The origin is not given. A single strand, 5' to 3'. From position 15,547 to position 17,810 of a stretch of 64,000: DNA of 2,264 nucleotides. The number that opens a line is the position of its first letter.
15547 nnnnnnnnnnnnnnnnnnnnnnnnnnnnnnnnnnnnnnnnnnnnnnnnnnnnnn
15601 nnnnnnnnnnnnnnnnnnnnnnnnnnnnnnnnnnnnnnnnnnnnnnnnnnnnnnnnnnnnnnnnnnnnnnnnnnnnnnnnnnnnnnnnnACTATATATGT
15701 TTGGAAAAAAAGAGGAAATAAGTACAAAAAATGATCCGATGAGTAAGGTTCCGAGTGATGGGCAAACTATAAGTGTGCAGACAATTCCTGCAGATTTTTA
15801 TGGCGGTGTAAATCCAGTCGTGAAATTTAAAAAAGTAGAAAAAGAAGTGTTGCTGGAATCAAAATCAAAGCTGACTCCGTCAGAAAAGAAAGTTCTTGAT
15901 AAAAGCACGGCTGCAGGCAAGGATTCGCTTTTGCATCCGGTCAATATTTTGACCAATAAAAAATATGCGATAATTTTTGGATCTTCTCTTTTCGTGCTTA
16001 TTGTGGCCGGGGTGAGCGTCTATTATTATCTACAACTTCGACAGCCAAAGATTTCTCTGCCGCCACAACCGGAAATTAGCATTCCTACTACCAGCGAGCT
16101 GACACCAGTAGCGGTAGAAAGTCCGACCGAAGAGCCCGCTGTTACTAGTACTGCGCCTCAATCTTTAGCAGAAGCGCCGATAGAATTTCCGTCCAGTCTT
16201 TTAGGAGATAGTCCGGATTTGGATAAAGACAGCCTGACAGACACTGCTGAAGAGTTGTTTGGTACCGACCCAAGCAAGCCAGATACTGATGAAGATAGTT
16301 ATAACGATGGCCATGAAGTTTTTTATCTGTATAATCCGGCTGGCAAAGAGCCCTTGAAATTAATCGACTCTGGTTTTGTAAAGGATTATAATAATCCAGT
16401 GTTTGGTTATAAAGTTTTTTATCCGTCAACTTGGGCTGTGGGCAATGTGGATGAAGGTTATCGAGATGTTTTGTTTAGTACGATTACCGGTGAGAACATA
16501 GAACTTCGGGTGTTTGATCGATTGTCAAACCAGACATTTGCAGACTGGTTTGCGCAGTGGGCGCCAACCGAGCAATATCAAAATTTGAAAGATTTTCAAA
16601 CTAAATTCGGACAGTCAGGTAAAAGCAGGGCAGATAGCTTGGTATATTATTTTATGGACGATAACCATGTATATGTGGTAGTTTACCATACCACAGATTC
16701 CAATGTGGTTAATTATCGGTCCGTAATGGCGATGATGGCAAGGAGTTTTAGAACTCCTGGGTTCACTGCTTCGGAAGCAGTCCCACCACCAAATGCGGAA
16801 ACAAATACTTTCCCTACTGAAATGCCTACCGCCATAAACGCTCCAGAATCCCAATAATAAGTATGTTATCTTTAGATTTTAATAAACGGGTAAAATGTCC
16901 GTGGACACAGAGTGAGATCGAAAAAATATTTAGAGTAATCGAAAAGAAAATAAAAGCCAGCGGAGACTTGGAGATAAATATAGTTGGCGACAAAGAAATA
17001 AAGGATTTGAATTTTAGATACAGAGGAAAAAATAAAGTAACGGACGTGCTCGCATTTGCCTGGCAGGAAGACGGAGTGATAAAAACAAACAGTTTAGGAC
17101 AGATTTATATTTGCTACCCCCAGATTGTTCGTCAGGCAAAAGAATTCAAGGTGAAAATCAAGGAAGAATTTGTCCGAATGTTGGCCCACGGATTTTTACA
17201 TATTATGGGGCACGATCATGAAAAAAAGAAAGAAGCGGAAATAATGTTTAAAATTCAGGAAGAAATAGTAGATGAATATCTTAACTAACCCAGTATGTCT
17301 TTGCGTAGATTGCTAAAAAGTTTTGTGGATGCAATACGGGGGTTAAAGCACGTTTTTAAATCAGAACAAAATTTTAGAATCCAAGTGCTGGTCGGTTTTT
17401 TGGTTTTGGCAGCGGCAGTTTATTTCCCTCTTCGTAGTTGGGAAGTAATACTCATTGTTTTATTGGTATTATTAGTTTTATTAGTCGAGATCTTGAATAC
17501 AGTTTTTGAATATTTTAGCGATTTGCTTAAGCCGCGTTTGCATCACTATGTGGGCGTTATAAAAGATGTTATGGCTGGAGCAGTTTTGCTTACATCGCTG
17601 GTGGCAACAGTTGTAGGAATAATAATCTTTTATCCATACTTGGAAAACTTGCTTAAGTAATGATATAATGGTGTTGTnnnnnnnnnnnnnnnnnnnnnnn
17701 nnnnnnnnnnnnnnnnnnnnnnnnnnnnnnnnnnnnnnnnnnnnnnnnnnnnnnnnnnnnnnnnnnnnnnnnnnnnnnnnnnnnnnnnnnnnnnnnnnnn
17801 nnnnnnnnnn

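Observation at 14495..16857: Three consecutive membrane-anchored proteins with thrombospondin-type-3-like DxDxDG calcium-binding repeats directly downstream of the giant-protein array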

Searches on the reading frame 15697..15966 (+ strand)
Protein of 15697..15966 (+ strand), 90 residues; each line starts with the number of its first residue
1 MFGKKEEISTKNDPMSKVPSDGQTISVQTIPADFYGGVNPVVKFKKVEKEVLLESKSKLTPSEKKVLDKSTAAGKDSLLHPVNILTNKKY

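Call 50: search_protein_representatives(protein=window:15697-15966:+)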
Query: 90 residues. Proteins with E-value up to 0.001 (for the whole library): 49; up to 1e-10: 17; up to 1e-30: 0. The best 49 are listed.
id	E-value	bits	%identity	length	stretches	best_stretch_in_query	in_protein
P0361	3.1e-22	94.2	69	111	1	23-90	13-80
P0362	3.6e-20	87.6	79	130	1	21-78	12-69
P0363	6.7e-16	74.0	47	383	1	15-90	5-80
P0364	6.9e-16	74.0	60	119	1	17-87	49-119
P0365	2.8e-15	72.1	53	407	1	4-90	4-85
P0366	3.1e-14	68.8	48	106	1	20-90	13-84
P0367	1.3e-13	66.8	54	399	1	24-90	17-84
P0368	1.9e-13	66.3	53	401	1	23-90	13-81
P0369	1.9e-13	66.3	51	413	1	21-90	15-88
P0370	2.5e-13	65.8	55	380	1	25-90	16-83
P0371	2.7e-13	65.7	52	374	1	18-89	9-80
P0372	4.1e-13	65.2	49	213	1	22-90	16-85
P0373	5.2e-13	64.9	49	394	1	23-90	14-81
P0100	9.6e-13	64.0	44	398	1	4-89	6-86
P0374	2.6e-12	62.6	42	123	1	11-89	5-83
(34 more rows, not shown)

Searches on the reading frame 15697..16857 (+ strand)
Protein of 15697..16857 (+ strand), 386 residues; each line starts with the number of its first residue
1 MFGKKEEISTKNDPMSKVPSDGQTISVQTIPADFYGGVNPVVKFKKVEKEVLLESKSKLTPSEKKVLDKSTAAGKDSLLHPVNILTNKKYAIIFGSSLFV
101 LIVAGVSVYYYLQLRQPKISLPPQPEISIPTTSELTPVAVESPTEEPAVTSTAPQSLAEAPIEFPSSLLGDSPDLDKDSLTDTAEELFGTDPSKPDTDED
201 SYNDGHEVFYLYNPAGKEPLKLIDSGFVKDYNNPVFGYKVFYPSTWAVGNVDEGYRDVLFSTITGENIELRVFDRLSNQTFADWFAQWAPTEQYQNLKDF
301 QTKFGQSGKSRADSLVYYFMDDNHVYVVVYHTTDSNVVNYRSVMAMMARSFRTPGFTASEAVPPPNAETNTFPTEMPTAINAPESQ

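Call 6: search_protein_families(library=pfam, proteins=[window:15697-16857:+], max_evalue=1)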
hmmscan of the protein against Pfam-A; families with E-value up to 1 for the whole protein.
window:15697-16857:+ (386 aa): 2 families
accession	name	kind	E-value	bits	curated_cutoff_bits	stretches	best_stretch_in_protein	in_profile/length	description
PF10215.14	Ost4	-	0.047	14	25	1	91-112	11-28/34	Oligosaccaryltransferase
PF01789.22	PsbP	-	0.057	13.9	23.5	1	229-273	4-49/155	PsbP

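Call 7: search_protein_families(library=ncbifam, proteins=[window:15697-16857:+], max_evalue=1)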
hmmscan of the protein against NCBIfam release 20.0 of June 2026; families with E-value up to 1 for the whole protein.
window:15697-16857:+ (386 aa): 2 families
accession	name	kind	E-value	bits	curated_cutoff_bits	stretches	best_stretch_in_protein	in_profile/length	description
NF033765.2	gliding_CglD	equivalog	0.0037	15.1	400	1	174-207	207-240/1124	adventurous gliding motility lipoprotein CglD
NF040946.1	PSII_PsbP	equivalog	0.036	13.7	60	1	228-265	27-63/180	photosystem II reaction center PsbP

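Call 12: find_homologous_proteins(query=window:15697-16857:+)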
Query window:15697-16857:+ (386 aa): 290 proteins with E <= 0.001 among 3796 candidates; the best 120 are listed.
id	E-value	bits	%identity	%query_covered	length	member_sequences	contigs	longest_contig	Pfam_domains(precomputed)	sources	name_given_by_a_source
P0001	4.6e-255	864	100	100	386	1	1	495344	-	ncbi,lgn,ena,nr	ncbi:MAG: Uncharacterized protein G01um101413_14 [Parcubacteria group bacterium Gr01-1014_13]|nr:MAG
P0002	9.2e-209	711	83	100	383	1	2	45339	-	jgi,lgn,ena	jgi:hypothetical protein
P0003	9.7e-209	711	83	100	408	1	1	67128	-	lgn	-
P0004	5.5e-204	695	80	100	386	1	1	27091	-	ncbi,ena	-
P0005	1.8e-194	664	80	98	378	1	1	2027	-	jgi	-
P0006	1.4e-192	658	77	100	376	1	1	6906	-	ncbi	-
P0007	4.0e-192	656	78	100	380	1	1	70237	-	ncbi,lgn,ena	-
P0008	5.0e-192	656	77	100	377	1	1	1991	-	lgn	-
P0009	2.7e-190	650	79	98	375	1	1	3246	-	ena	-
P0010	5.0e-188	643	75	100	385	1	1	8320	-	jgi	jgi:hypothetical protein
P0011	2.0e-184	631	74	96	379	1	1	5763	-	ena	-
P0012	5.0e-184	630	75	100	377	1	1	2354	-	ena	-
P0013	1.3e-183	628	74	99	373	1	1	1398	-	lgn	-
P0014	2.6e-183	627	74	100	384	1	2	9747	-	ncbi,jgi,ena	-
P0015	1.3e-182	625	76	99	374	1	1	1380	-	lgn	-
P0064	2.0e-126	440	56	90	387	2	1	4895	PF18884.6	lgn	-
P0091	2.7e-105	371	51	96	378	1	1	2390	PF01789.23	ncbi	-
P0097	1.7e-103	365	51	87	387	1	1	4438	PF01789.23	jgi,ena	-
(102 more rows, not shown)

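Call 13: find_encoding_contigs(protein=window:15697-16857:+, flank=10000, max_places=4)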
Protein window:15697-16857:+ (386 aa): 2 contigs read that carry it; 1 place shown.
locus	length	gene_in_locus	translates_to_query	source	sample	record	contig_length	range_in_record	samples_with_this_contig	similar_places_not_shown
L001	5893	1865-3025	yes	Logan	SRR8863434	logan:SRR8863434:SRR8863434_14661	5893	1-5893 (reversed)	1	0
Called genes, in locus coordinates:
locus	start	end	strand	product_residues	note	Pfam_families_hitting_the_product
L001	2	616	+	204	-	?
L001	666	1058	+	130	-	PF18884:TSP3_bac (faint)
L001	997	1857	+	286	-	PF18884:TSP3_bac (faint)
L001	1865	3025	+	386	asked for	-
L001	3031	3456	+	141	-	PF02130:YbeY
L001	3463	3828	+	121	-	PF01219:DAGK_prokar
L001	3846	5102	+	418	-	PF11104:PilM_2 (faint), PF02491:SHS2_FTSA, PF06723:MreB_Mbl, PF14450:FtsA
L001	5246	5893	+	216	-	?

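Call 17: find_related_loci(query=A1, collection=genome_contigs, flank=10000)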
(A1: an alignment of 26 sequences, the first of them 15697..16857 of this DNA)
Query A1 (386 aa) in genome_contigs; peptide patterns used: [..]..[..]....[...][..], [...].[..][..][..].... (x = any residue, [..] = any of these).
116 stretches matched a pattern; 88 encode a relative of the query (tblastn E <= 1e-3); the best 80 are kept; 80 distinct loci.
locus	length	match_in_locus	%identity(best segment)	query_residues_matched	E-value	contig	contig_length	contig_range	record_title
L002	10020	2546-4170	73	1-381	4e-175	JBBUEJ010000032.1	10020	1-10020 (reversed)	MAG: Patescibacteria group bacterium isolate H51-bin093_1 H51_bin093_1_000000000032, whole genome shotgun sequence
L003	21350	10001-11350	71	1-381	1e-174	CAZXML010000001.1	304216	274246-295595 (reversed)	MAG TPA_asm: uncultured Gammaproteobacteria bacterium isolate SRP119689_co1_192 genome assembly, contig: NODE_10_length_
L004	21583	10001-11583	68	1-380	5e-170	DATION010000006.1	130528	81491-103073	MAG TPA_asm: Candidatus Udaeobacter sp. isolate SMAG_U15825 k141_1637086, whole genome shotgun sequence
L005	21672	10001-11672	64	1-381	2e-154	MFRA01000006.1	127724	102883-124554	MAG: Candidatus Magasanikbacteria bacterium RIFOXYD1_FULL_40_23 rifoxyd1_full_scaffold_49, whole genome shotgun sequence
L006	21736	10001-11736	63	1-381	2e-153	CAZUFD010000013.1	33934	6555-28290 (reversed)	MAG TPA_asm: uncultured Gammaproteobacteria bacterium isolate SRP269290_co6_41 genome assembly, contig: NODE_401_length_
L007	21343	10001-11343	63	1-381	1e-151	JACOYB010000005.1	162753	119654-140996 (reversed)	MAG: Candidatus Magasanikbacteria bacterium isolate NC_groundwater_168_Ag_S-0.1um_42_11 S4_GD2017_2_S1_scaffold_52, whol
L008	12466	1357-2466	63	1-379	7e-151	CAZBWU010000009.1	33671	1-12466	MAG TPA_asm: uncultured Gammaproteobacteria bacterium isolate SRP219642_co6_52 genome assembly, contig: NODE_894_length_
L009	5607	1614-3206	60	1-379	2e-146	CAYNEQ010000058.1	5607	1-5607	MAG TPA_asm: uncultured Gammaproteobacteria bacterium isolate SRP135725_co3_214 genome assembly, contig: NODE_20939_leng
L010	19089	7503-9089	61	1-377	7e-145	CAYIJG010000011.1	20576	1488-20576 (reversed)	MAG TPA_asm: uncultured Gammaproteobacteria bacterium isolate ERP119705_co24_1001 genome assembly, contig: NODE_2898_len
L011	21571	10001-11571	59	1-382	9e-141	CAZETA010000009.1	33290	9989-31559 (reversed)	MAG TPA_asm: uncultured Gammaproteobacteria bacterium isolate SRP298887_co1_128 genome assembly, contig: NODE_1039_lengt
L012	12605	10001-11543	62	1-351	7e-136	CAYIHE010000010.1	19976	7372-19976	MAG TPA_asm: uncultured Gammaproteobacteria bacterium isolate ERP119705_co20_215 genome assembly, contig: NODE_2663_leng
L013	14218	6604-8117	59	1-381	2e-146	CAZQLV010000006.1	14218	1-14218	MAG TPA_asm: uncultured Gammaproteobacteria bacterium isolate SRP193066_co2_436 genome assembly, contig: NODE_2249_lengt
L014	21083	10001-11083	54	1-362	5e-126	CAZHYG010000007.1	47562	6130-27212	MAG TPA_asm: uncultured Gammaproteobacteria bacterium isolate SRP135725_co1_18 genome assembly, contig: NODE_611_length_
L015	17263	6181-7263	54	1-362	3e-125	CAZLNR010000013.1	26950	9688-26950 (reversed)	MAG TPA_asm: uncultured Gammaproteobacteria bacterium isolate SRP286056_co2_342 genome assembly, contig: NODE_2553_lengt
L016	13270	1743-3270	54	24-363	3e-120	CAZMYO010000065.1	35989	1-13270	MAG TPA_asm: uncultured Gammaproteobacteria bacterium isolate binchicken_co203_87 genome assembly, contig: k141_1371774,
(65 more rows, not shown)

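Call 23: predict_structure(alignment_id=A1)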
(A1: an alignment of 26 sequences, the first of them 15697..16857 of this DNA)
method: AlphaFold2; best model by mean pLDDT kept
length: 386 residues; sequences in the alignment: 26
mean_pLDDT: 71.7   pTM: 0.54
mean pLDDT of the five models: 71.7, 71.4, 70.5, 69.6, 67.7
residues with pLDDT >= 90: 139; 70-90: 82; 50-70: 63; < 50: 102
segments of 3 or more residues with pLDDT < 50: 1-31, 35-54, 133-157, 361-374, 379-386
pLDDT, mean of each block of 10 residues (from residue 1): 38 38 41 46 44 50 61 61 71 86 91 73 58 40 38 46 74 88 90 92 92 88 92 95 92 88 86 92 91 91 93 92 94 69 92 83 42 48 33
secondary structure, 60 per line:
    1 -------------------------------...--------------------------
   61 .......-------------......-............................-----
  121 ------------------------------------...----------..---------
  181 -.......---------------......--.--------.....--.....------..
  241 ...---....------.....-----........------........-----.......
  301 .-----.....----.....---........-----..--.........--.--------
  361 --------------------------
elements in order: H61-67 H81-86 H88-115 H182-188 H204-209 H222-225 E228-232 E239-243 E247-250 E257-261 E267-274 H281-288 E297-301 E307-311 E316-320 E324-331 H341-349

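Call 26: fold_search(model_id=the predicted structure, library=pdb)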
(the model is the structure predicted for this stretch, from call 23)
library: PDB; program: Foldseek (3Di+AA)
matches with E <= 10: 779; with E <= 0.001: 2
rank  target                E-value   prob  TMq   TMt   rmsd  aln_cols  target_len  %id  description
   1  3hlz_B                5.0e-04  1.00  0.22  0.30   9.7       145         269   12  Crystal structure of BT_1490 (NP_810393.1) from BACTEROIDES THETAIOTAOMICRON VPI-5482 at 1.50 A resolution (released 2009-06-16)
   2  3hlz_A                5.3e-04  1.00  0.22  0.30   9.8       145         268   12  Crystal structure of BT_1490 (NP_810393.1) from BACTEROIDES THETAIOTAOMICRON VPI-5482 at 1.50 A resolution (released 2009-06-16)
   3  5xnl_P                1.2e-03  1.00  0.24  0.46   6.5       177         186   11  Structure of stacked C2S2M2-type PSII-LHCII supercomplex from Pisum sativum (released 2017-09-20)
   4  3wa5_B                5.0e-03  0.96  0.18  0.45  11.3       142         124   10  Crystal Structure of type VI peptidoglycan muramidase effector Tse3 in complex with its cognate immunity protein Tsi3 (released 2013-10-02)
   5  4rti                  5.3e-03  0.99  0.21  0.42   9.1       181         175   10  The crystal structure of PsbP from Spinacia oleracea (released 2015-03-11)
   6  9grx_0                6.0e-03  1.00  0.24  0.53   5.1       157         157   13  NDH-PSI-LHCI supercomplex from S. oleracea (released 2025-02-12)
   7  6kac_P                6.3e-03  0.99  0.23  0.43   7.6       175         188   12  Cryo-EM structure of the C2S2-type PSII-LHCII supercomplex from Chlamydomonas reihardtii (released 2019-10-23)
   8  7pi0_P                8.0e-03  1.00  0.24  0.45   6.2       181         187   12  Unstacked compact Dunaliella PSII (released 2022-08-17)
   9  4n80_B                2.5e-02  0.90  0.20  0.50   6.9       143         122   10  Crystal structure of Tse3-Tsi3 complex (released 2014-04-23)
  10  7amv_K                4.5e-02  0.11  0.10  0.06  21.4       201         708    9  Atomic structure of the poxvirus transcription pre-initiation complex in the initially melted state (released 2021-10-06)
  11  4luq_D                6.8e-02  0.80  0.20  0.51   6.6       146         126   12  Crystal structure of virulence effector Tse3 in complex with neutralizer Tsi3 (released 2013-09-18)
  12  4luq_C                6.8e-02  0.77  0.20  0.49   7.0       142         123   10  Crystal structure of virulence effector Tse3 in complex with neutralizer Tsi3 (released 2013-09-18)
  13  3k8j                  1.1e-01  0.47  0.15  0.20   8.0       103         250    7  Structure of crystal form III of TP0453 (released 2010-10-27)
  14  4n7s_B                1.2e-01  0.57  0.19  0.47   7.1       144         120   11  Crystal structure of Tse3-Tsi3 complex with Zinc ion (released 2014-04-23)
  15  4gf3_A                1.2e-01  0.30  0.11  0.28  11.1       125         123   10  Structure of a SycH-YopH Chaperone-Effector Complex (released 2013-03-27)
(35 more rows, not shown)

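Call 44: search_protein_families(library=pfam, alignment_id=A1, max_evalue=0.1)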
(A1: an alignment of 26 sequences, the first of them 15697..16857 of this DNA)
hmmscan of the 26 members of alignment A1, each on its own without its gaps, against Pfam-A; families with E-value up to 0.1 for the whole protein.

A. member 1, window:15697-16857:+ (386 aa): 2 families
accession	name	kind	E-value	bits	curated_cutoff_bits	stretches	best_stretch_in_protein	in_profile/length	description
PF10215.14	Ost4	-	0.047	14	25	0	91-112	11-28/34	Oligosaccaryltransferase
PF01789.22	PsbP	-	0.057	13.9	23.5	0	229-273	4-49/155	PsbP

B. families by the number of members that match (of 26 scanned): 10 families
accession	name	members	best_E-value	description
PF01789.22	PsbP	23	1e-05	PsbP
PF18884.5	TSP3_bac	7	0.00019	Bacterial TSP3 repeat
PF18933.6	PsbP_2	4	0.037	PsbP-like protein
PF10425.15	SdrG_C_C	1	0.022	C-terminus of bacterial fibrinogen-binding adhesin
PF14055.11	NVEALA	1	0.044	NVEALA protein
PF10215.14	Ost4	1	0.047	Oligosaccaryltransferase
PF13517.12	FG-GAP_3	1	0.071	FG-GAP-like repeat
PF25404.1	PH_29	1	0.081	PH-like domain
PF12780.13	AAA_8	1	0.097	P-loop containing dynein motor region D4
PF19168.5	DUF5850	1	0.097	Family of unknown function (DUF5850)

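Call 61: search_solved_structures(query=A1, max_evalue=1, show_alignments=2)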
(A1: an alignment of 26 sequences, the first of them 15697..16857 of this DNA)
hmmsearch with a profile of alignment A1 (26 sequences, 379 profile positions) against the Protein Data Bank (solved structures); distinct sequences matched with E-value up to 1: 5.
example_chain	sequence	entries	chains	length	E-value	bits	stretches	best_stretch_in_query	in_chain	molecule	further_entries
7c7r_B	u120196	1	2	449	0.0018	20.3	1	146-204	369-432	Biofilm-associated surface protein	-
5nc6_B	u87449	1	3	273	0.034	16.1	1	86-164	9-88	Peptidoglycan N-acetylglucosamine deacetylase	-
7muc_AF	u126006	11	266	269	0.21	13.5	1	81-145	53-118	DotF | IcmG (DotF)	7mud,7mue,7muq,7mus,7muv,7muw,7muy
7o6v_A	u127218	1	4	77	0.59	12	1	267-315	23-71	VIN3-like protein 2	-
7o6w_A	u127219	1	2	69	0.81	11.5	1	267-315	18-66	VIN3-like protein 2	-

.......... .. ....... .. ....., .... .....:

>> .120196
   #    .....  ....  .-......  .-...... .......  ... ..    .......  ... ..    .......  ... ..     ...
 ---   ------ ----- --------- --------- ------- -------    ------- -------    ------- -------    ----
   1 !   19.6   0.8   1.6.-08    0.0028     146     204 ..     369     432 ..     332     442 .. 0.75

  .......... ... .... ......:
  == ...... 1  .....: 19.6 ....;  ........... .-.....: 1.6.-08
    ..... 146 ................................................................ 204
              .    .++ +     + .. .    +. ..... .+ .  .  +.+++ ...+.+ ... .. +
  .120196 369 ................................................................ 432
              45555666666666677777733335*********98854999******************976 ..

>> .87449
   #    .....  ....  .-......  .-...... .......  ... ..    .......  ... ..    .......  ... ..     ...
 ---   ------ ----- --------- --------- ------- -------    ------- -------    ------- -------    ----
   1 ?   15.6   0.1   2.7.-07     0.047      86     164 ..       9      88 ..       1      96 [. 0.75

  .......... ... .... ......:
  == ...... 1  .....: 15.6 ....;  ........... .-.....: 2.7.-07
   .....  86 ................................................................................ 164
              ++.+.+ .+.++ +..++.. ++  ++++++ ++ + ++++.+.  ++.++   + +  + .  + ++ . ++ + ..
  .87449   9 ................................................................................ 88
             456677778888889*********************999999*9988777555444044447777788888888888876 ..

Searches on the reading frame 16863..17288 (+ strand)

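Call 8: search_protein_families(library=pfam, proteins=[window:16863-17288:+], max_evalue=0.01)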
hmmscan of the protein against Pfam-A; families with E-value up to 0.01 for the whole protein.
window:16863-17288:+ (141 aa): 1 family
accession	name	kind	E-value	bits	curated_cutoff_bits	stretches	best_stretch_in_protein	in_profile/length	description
PF02130.23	YbeY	-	3.5e-34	117.9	25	1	18-138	10-128/129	Endoribonuclease YbeY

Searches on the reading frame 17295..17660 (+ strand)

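Call 8: search_protein_families(library=pfam, proteins=[window:17295-17660:+], max_evalue=0.01)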
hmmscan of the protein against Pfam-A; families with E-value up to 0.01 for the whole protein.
window:17295-17660:+ (121 aa): 2 families
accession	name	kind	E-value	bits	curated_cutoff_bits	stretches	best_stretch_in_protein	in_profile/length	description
PF01219.24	DAGK_prokar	-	1e-28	99.6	22.3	1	13-112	3-102/102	Prokaryotic diacylglycerol kinase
PF10060.15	DUF2298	-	0.0013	18.2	27.8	1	24-118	263-348/488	Uncharacterized membrane protein (DUF2298)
